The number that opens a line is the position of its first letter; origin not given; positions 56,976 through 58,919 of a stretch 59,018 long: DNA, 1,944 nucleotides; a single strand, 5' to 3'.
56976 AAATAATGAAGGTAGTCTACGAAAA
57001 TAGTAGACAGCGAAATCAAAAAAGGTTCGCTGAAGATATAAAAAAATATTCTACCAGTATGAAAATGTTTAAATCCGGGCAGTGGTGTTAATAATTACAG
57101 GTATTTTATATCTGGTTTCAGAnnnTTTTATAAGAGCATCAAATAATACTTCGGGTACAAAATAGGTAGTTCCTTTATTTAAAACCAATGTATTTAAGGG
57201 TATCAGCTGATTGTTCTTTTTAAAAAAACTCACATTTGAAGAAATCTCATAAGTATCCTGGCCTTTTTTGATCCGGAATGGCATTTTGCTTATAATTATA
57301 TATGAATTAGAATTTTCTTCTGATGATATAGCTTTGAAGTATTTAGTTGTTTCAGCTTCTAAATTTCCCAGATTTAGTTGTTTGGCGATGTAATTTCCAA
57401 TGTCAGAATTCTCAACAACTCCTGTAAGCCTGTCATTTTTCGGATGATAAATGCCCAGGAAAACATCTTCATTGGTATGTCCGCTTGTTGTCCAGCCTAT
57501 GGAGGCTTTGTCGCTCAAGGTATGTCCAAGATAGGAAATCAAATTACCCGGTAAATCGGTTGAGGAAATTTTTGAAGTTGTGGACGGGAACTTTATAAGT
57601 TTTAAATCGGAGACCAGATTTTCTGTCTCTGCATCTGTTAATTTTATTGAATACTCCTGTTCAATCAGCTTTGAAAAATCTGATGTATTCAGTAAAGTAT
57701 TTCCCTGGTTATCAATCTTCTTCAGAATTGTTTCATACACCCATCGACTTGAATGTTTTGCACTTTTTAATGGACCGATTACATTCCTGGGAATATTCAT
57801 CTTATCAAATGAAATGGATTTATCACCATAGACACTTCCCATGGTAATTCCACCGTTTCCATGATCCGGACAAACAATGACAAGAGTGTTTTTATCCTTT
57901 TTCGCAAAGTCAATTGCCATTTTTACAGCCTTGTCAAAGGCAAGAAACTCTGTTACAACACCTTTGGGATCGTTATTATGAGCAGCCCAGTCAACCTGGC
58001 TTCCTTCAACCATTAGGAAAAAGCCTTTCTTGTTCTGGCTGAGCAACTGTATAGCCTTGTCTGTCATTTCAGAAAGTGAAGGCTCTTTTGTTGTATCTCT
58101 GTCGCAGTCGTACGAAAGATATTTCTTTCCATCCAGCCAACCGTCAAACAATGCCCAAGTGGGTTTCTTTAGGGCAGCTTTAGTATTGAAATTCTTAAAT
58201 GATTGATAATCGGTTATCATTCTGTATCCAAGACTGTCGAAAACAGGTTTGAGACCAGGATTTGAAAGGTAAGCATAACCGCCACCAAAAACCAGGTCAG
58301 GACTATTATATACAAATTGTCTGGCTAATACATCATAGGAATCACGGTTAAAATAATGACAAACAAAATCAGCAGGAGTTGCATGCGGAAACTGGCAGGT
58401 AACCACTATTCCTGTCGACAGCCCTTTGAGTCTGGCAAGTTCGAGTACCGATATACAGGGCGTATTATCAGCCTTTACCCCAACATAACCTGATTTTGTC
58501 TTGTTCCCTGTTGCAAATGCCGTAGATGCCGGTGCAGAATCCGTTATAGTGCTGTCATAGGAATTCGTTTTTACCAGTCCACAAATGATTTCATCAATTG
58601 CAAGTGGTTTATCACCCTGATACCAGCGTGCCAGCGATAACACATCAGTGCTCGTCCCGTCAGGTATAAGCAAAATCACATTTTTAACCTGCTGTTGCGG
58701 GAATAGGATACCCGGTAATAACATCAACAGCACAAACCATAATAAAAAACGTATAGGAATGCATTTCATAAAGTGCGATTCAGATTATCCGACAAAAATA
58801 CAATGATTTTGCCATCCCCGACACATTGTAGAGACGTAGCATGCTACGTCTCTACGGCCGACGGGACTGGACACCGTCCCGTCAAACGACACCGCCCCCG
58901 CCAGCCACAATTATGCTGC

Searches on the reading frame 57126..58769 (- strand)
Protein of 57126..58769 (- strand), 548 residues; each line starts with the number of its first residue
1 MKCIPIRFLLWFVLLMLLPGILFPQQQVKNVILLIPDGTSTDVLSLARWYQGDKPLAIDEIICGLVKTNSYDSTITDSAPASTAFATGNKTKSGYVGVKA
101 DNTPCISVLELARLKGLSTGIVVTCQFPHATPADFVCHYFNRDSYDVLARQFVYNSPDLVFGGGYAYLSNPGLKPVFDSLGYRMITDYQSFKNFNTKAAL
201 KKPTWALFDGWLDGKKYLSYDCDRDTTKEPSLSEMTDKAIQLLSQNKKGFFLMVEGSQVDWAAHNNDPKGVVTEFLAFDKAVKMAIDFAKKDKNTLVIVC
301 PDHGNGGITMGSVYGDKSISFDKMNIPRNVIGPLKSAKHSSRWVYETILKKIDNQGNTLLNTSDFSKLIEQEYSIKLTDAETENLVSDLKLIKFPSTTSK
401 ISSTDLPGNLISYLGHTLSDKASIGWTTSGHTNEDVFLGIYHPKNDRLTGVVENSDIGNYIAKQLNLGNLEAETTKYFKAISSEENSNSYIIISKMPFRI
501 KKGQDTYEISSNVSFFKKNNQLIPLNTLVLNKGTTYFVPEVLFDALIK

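Call 8: search_protein_families(library=pfam, proteins=[window:57126-58769:-], max_evalue=0.01)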
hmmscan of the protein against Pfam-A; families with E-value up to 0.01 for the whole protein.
window:57126-58769:- (548 aa): 2 families
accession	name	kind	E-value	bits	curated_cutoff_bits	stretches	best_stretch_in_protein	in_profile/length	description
PF00245.25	Alk_phosphatase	-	1.5e-72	245.3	24.4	1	29-466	2-422/423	Alkaline phosphatase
PF01676.23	Metalloenzyme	-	7.7e-10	39.1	24.3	1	226-351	125-223/252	Metalloenzyme superfamily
